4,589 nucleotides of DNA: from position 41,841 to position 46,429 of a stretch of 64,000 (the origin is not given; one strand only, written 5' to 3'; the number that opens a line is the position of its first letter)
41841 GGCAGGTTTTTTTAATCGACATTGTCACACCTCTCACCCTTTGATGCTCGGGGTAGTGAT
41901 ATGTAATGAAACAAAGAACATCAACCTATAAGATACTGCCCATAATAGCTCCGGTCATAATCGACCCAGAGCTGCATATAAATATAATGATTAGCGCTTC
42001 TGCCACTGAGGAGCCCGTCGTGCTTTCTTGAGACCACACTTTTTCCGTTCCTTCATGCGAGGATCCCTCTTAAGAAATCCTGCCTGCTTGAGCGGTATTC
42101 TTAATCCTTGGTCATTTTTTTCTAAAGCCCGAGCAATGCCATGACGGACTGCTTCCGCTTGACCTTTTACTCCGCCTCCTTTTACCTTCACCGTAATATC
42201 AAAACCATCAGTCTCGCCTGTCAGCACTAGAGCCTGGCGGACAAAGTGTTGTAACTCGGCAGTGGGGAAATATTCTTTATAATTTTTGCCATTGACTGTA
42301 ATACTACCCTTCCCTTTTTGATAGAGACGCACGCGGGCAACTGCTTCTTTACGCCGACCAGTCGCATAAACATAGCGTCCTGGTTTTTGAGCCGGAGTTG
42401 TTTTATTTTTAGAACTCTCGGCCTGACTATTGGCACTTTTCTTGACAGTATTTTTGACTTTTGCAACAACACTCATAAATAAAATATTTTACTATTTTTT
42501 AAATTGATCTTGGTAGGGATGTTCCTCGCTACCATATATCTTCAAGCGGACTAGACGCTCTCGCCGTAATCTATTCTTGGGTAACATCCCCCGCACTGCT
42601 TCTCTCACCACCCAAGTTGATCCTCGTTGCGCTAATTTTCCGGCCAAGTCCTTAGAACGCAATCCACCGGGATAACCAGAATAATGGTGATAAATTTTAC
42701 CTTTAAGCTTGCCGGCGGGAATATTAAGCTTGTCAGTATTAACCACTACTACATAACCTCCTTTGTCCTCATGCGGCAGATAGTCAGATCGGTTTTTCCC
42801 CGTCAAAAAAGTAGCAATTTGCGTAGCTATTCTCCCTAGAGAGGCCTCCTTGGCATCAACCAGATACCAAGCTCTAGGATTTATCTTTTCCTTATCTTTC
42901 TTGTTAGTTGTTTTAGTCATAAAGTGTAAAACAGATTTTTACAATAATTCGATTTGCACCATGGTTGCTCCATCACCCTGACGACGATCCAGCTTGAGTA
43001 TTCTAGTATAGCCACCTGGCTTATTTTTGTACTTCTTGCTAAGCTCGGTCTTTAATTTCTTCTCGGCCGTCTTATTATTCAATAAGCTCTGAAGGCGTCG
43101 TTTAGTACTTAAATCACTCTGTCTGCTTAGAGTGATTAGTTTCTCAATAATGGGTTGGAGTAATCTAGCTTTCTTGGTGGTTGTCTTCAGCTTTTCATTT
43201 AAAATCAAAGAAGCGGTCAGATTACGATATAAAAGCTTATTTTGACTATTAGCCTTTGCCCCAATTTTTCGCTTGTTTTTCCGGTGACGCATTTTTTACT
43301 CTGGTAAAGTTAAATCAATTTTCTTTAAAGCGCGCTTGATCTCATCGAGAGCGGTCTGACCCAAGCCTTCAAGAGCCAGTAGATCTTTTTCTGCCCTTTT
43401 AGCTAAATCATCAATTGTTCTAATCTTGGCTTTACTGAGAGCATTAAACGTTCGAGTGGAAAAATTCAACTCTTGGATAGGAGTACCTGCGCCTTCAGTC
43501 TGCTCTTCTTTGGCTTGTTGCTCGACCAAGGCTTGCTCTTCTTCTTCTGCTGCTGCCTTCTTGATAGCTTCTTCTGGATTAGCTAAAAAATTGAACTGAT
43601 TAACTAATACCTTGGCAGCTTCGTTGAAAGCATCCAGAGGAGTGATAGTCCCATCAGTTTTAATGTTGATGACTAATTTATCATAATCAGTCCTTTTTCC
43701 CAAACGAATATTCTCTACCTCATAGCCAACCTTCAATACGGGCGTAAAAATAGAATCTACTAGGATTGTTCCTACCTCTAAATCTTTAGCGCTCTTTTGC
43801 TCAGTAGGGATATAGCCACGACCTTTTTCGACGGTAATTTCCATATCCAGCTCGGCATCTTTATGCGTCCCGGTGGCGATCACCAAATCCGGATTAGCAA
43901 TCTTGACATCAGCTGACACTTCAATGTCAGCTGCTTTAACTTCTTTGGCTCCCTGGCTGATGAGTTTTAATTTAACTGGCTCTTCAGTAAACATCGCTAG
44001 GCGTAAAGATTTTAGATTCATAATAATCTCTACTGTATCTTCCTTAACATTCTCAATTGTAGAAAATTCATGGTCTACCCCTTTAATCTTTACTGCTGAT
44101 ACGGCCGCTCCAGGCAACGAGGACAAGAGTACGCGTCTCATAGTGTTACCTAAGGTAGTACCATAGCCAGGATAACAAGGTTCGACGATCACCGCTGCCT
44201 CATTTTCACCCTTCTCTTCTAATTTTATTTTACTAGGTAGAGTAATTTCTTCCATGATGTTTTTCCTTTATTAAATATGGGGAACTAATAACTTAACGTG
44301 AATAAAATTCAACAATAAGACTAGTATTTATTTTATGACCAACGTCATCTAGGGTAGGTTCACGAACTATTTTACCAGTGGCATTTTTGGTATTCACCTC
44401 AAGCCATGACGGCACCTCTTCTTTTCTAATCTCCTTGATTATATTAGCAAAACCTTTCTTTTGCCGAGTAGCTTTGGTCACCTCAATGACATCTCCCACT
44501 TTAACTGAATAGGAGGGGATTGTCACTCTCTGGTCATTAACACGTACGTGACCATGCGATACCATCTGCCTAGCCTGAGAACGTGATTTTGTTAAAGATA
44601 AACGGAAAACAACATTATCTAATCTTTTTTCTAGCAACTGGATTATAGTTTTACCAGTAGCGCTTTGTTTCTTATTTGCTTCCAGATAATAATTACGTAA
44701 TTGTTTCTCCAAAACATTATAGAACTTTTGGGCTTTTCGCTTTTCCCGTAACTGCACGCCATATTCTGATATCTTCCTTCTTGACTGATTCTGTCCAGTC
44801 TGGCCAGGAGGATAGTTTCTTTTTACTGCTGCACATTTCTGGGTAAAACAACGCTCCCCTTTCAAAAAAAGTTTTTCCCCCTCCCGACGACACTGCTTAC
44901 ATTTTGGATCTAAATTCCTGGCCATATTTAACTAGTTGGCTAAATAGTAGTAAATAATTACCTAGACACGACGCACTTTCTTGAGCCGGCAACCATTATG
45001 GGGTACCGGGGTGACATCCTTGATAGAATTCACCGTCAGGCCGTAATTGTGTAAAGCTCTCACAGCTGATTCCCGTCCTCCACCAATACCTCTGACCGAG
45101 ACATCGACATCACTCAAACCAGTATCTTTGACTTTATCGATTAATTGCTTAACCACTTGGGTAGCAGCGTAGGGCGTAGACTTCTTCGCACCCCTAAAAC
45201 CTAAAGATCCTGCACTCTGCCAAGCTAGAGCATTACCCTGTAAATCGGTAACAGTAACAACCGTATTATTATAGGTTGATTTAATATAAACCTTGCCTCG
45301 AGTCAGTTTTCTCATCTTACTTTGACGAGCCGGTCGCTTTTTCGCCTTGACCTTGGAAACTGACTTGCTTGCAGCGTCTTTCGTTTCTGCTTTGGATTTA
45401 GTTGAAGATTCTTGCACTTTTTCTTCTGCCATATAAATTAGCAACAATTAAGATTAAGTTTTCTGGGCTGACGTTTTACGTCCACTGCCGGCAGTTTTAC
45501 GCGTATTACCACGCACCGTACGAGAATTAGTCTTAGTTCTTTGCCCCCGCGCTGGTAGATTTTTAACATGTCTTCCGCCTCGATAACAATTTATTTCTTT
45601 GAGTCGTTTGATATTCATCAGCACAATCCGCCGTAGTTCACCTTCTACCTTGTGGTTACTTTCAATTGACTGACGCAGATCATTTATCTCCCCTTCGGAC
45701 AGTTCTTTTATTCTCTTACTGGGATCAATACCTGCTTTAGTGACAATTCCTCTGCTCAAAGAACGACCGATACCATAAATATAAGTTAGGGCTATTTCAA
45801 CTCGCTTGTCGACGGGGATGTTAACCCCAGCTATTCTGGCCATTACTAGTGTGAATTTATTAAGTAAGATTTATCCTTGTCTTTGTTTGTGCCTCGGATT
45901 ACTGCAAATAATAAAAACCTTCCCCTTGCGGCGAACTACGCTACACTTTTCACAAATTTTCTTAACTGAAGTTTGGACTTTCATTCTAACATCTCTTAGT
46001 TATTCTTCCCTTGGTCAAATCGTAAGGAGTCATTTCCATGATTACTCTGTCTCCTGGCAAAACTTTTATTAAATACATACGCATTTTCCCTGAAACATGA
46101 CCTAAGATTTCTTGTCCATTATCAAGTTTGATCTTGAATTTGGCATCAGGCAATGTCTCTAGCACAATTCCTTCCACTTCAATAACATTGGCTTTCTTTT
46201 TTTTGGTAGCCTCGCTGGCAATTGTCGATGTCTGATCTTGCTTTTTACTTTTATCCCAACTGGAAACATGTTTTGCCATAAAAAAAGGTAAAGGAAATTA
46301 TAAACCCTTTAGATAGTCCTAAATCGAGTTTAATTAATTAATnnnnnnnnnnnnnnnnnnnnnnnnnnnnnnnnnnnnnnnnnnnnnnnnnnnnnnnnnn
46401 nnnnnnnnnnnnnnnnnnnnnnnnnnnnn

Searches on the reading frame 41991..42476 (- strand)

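Call 66: search_protein_families(library=pfam, max_evalue=0.00001, proteins=[window:41991-42476:-])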
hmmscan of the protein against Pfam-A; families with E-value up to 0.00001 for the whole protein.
window:41991-42476:- (161 aa): 1 family
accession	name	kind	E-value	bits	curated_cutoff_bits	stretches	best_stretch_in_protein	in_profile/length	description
PF00380.25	Ribosomal_S9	-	3.8e-44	150.5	22.5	1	40-161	1-121/121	Ribosomal protein S9/S16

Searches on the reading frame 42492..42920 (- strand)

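Call 66: search_protein_families(library=pfam, max_evalue=0.00001, proteins=[window:42492-42920:-])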
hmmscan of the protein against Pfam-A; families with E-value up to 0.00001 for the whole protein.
window:42492-42920:- (142 aa): 1 family
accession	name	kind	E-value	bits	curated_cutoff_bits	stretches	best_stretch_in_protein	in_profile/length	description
PF00572.24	Ribosomal_L13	-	6.6e-36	123.5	23.8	1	16-135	1-119/119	Ribosomal protein L13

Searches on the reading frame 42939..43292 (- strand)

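Call 66: search_protein_families(library=pfam, max_evalue=0.00001, proteins=[window:42939-43292:-])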
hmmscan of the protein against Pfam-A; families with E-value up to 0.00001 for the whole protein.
window:42939-43292:- (117 aa): 1 family
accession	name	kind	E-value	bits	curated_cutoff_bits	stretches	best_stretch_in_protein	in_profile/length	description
PF01196.24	Ribosomal_L17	-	7.2e-29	101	27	1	21-116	1-96/97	Ribosomal protein L17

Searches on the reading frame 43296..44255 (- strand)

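Call 66: search_protein_families(library=pfam, max_evalue=0.00001, proteins=[window:43296-44255:-])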
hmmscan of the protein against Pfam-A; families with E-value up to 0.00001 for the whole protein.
window:43296-44255:- (319 aa): 3 families
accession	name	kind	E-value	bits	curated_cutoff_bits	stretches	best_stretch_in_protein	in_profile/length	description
PF01000.31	RNA_pol_A_bac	-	2.8e-30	105.4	33.9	1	55-171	1-119/119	RNA polymerase Rpb3/RpoA insert domain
PF01193.29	RNA_pol_L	-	1.4e-23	82.8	24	1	25-221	1-74/74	RNA polymerase Rpb3/Rpb11 dimerisation domain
PF03118.21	RNA_pol_A_CTD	-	8.7e-17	61.1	23.8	1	249-311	4-66/67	Bacterial RNA polymerase, alpha chain C terminal domain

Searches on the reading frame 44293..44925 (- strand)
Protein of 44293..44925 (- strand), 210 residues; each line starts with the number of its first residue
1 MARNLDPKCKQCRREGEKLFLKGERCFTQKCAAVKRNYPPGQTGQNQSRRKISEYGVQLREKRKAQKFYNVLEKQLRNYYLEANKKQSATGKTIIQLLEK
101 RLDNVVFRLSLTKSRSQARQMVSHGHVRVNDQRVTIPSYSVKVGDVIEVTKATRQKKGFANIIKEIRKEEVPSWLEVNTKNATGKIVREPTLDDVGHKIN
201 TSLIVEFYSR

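Call 66: search_protein_families(library=pfam, max_evalue=0.00001, proteins=[window:44293-44925:-])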
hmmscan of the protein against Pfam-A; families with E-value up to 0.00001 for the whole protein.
window:44293-44925:- (210 aa): 2 families
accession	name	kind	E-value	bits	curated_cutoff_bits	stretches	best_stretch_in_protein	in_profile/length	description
PF00163.24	Ribosomal_S4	-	6.3e-27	94.6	23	1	3-99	1-95/95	Ribosomal protein S4/S9 N-terminal domain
PF01479.30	S4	-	2e-20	72.7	22.8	1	101-147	2-48/48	S4 domain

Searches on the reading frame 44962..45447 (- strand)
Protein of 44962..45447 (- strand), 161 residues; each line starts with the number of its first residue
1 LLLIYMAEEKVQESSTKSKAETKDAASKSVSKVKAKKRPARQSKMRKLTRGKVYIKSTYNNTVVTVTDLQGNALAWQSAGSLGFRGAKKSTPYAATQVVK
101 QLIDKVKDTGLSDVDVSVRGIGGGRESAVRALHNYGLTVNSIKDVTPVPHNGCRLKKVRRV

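Call 66: search_protein_families(library=pfam, max_evalue=0.00001, proteins=[window:44962-45447:-])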
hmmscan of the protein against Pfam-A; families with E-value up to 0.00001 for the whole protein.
window:44962-45447:- (161 aa): 1 family
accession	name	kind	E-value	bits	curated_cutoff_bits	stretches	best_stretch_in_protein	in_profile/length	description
PF00411.24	Ribosomal_S11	-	3.8e-41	140.4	25.1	1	51-160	1-110/110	Ribosomal protein S11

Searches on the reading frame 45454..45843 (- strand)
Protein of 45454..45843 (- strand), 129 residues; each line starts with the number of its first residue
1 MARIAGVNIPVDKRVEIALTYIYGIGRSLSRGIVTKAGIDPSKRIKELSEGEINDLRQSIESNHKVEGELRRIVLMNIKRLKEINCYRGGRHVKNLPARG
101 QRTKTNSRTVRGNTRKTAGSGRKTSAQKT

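Call 66: search_protein_families(library=pfam, max_evalue=0.00001, proteins=[window:45454-45843:-])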
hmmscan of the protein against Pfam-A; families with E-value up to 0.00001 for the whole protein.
window:45454-45843:- (129 aa): 1 family
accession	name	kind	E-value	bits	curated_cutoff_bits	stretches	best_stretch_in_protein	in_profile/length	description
PF00416.27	Ribosomal_S13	-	9.9e-32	110.5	31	1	3-109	1-128/128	Ribosomal protein S13/S18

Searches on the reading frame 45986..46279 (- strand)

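Call 66: search_protein_families(library=pfam, max_evalue=0.00001, proteins=[window:45986-46279:-])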
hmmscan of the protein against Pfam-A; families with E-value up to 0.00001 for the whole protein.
window:45986-46279:- (97 aa): 1 family
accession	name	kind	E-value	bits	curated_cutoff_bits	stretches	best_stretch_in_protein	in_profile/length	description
PF01176.25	eIF-1a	-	9.5e-23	80.1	30.2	1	33-96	1-64/64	Translation initiation factor 1A / IF-1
